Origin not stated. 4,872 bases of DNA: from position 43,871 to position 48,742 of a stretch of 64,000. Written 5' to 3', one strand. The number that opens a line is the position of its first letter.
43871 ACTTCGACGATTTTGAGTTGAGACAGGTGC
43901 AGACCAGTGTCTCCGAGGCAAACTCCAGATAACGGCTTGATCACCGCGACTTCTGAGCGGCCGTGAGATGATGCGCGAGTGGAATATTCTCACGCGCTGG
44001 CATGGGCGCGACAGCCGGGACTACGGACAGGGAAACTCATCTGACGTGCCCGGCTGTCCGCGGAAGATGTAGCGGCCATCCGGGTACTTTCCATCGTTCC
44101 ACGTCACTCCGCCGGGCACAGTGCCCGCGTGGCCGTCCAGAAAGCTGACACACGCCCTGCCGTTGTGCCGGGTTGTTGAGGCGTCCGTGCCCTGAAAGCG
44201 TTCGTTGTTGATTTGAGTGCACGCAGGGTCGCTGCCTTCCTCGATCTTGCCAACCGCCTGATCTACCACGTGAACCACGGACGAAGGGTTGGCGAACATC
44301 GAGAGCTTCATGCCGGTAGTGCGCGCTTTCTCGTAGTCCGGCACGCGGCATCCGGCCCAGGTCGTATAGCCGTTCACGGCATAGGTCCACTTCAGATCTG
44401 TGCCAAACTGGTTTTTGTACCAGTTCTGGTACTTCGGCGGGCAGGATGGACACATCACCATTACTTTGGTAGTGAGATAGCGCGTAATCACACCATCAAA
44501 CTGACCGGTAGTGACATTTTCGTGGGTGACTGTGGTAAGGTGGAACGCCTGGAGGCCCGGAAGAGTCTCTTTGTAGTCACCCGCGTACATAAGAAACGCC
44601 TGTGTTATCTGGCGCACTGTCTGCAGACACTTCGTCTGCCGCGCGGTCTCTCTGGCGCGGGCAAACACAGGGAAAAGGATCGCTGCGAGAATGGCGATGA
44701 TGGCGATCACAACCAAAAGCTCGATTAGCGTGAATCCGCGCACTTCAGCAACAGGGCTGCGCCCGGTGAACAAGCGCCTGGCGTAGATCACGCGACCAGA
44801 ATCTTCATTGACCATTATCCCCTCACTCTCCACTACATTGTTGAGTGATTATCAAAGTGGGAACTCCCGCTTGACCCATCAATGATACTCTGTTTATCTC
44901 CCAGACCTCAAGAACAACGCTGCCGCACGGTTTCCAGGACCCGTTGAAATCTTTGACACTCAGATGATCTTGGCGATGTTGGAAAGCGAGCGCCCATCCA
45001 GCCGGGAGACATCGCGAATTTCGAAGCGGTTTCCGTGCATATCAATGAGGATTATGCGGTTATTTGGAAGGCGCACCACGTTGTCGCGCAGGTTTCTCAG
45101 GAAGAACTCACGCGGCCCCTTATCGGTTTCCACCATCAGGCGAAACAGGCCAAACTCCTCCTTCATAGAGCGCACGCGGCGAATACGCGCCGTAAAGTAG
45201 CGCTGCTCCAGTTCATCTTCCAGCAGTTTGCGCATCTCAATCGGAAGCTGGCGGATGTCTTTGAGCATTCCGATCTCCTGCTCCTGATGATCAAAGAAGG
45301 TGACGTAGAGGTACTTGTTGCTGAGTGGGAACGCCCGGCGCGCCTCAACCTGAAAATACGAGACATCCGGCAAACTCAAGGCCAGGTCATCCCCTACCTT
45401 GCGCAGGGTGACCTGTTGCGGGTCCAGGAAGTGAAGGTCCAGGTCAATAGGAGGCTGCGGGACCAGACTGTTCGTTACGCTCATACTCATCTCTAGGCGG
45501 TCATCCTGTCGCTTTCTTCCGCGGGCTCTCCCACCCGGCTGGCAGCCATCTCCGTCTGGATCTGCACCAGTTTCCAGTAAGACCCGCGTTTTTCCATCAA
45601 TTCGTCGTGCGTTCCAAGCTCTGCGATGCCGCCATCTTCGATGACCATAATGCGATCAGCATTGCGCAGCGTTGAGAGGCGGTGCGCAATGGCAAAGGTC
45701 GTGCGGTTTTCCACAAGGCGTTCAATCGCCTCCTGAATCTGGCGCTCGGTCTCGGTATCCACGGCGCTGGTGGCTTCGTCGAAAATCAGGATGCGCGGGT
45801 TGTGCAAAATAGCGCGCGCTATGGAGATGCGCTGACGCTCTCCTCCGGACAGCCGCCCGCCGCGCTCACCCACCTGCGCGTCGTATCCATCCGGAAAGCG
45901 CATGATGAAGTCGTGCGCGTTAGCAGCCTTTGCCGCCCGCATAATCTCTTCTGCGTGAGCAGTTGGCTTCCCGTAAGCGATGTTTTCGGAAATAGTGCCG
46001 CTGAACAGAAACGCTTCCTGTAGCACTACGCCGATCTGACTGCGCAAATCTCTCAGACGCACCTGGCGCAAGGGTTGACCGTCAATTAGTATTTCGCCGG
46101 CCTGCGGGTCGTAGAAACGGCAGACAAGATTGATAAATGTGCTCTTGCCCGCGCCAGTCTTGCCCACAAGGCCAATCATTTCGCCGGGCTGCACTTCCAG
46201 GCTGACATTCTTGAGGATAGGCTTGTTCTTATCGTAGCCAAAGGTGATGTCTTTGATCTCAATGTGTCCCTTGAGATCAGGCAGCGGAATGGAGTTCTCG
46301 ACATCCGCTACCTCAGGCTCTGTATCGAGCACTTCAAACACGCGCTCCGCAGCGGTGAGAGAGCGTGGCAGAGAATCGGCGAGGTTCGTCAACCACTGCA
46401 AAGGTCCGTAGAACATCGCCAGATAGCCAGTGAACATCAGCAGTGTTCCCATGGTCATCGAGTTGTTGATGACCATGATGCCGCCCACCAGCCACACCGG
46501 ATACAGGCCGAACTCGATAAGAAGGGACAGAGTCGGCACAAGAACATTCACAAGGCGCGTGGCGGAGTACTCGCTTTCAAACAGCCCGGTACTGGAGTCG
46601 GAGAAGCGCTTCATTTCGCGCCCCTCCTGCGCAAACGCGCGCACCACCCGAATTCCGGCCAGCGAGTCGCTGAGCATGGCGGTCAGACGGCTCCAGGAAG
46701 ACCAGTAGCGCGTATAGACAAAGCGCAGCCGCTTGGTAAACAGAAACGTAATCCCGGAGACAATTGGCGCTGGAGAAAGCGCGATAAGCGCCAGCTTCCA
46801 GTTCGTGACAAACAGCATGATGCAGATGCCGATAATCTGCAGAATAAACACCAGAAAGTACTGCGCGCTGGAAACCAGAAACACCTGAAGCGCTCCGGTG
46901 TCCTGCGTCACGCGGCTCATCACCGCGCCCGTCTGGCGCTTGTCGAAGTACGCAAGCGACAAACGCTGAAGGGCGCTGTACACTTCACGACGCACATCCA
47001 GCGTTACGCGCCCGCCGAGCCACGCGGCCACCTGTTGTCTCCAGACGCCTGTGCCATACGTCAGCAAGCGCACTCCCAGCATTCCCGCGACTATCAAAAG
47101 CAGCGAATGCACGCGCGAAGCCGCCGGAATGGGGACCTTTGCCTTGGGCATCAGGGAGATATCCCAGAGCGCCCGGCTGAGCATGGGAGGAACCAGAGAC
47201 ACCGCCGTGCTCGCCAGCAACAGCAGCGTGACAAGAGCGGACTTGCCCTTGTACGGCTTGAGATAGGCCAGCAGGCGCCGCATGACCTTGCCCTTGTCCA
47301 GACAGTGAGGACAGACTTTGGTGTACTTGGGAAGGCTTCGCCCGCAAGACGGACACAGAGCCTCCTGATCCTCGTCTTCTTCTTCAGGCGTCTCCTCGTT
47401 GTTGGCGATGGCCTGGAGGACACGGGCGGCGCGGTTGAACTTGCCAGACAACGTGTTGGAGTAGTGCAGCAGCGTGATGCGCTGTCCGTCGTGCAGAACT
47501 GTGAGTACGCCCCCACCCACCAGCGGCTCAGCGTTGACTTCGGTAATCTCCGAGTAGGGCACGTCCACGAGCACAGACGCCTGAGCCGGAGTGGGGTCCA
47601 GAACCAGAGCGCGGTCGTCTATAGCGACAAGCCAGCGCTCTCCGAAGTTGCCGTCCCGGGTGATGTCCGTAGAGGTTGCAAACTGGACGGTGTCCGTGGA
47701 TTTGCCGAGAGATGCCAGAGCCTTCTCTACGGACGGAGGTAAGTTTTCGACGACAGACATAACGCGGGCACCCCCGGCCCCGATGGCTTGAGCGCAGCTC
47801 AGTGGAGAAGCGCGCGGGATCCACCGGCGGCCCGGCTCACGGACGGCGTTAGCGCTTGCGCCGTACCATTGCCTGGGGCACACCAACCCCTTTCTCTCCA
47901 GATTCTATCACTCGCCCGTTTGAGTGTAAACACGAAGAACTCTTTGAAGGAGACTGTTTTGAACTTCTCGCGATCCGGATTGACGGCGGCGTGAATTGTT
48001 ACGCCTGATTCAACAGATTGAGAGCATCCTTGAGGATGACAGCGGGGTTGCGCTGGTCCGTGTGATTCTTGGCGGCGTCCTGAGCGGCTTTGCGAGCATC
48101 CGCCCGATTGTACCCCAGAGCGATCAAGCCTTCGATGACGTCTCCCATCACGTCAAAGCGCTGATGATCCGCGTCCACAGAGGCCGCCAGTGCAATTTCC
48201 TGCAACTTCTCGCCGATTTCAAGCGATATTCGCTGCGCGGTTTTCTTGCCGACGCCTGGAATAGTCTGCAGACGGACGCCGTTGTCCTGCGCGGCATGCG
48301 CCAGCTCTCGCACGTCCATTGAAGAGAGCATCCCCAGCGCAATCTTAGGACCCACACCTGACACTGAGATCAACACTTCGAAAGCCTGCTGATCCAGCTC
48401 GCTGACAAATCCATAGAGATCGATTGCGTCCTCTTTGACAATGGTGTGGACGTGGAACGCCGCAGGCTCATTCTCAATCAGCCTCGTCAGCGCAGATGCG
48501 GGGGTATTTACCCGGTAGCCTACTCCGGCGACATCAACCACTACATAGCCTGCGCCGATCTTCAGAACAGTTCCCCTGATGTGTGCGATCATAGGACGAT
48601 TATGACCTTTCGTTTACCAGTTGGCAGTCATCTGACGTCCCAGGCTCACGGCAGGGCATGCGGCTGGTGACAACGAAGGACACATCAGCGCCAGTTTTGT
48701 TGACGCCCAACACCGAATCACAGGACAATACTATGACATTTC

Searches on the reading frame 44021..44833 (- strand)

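Call 86: search_protein_families(library=pfam, proteins=[window:44021-44833:-], max_evalue=0.00001)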
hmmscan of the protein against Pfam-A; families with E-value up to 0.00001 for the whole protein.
window:44021-44833:- (270 aa): 2 families
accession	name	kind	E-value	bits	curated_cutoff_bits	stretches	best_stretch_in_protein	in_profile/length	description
PF07963.17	N_methyl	-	7.2e-08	32.1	21.2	1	32-54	5-27/27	Prokaryotic N-terminal methylation motif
PF07596.16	SBP_bac_10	-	6.8e-06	26.8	23.3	0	59-92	2-34/268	Protein of unknown function (DUF1559)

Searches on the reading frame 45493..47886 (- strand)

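Call 86: search_protein_families(library=pfam, proteins=[window:45493-47886:-], max_evalue=0.00001)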
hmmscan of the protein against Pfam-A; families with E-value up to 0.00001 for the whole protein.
window:45493-47886:- (797 aa): 3 families
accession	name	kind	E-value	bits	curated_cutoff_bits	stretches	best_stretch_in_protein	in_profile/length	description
PF00664.28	ABC_membrane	-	1.7e-41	143.2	28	1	218-496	3-274/274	ABC transporter transmembrane region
PF00005.33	ABC_tran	-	1.3e-35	123.4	25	1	558-707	1-137/137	ABC transporter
PF02463.25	SMC_N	-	9.9e-06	25.6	40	0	594-749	106-211/220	RecF/RecN/SMC N terminal domain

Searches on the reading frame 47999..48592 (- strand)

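Call 86: search_protein_families(library=pfam, proteins=[window:47999-48592:-], max_evalue=0.00001)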
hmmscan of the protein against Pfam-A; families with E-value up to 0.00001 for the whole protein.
window:47999-48592:- (197 aa): 5 families
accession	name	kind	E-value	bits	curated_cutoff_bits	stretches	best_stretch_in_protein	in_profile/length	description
PF01330.27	RuvA_N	-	1.6e-21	76.5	23.6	1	1-61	1-61/61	RuvA N terminal domain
PF14520.12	HHH_5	-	1.3e-15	58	27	1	71-126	1-55/57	Helix-hairpin-helix domain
PF07499.19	RuvA_C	-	1.9e-07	31.9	24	1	147-194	1-46/47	RuvA, C-terminal domain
PF00633.29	HHH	-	9.5e-07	28.8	24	0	108-122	13-27/30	Helix-hairpin-helix motif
PF21176.3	RecR_HhH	-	6.9e-06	26.2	27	0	108-126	8-26/45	RecR, helix-hairpin-helix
